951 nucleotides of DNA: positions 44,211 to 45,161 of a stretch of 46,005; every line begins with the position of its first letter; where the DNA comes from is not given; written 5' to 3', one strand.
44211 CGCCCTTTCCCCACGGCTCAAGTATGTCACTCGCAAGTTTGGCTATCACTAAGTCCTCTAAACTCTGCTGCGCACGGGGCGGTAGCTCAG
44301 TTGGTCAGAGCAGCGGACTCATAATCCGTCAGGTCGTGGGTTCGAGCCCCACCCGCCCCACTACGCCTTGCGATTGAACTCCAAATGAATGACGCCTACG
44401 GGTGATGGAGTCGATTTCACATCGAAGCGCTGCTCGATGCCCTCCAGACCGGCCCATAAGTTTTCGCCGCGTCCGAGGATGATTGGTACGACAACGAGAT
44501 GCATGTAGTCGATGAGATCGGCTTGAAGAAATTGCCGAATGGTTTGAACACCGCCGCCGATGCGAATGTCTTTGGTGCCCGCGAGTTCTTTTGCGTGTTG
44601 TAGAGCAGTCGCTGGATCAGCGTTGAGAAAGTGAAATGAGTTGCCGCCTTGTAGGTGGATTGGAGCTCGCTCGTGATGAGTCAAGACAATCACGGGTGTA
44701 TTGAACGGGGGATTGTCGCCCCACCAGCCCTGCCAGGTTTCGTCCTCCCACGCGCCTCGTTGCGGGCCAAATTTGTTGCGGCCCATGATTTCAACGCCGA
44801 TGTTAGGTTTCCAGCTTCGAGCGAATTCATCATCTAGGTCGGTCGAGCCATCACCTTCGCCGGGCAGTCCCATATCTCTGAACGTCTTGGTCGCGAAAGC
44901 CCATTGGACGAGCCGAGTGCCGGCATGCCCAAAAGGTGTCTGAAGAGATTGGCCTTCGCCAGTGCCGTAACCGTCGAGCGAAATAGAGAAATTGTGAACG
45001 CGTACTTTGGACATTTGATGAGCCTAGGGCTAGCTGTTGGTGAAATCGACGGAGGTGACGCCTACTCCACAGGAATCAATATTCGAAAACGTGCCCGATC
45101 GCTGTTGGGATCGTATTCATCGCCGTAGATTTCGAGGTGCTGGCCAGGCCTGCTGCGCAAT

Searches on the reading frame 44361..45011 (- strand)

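Call 39: search_protein_families(library=pfam, proteins=[window:44361-45011:-], max_evalue=0.0001)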
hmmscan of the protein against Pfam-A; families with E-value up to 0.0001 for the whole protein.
window:44361-45011:- (216 aa): 1 family
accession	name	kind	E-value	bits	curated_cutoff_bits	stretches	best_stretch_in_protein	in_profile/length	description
PF01872.23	RibD_C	-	5.8e-14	52.8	24.1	1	7-197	6-184/197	RibD C-terminal domain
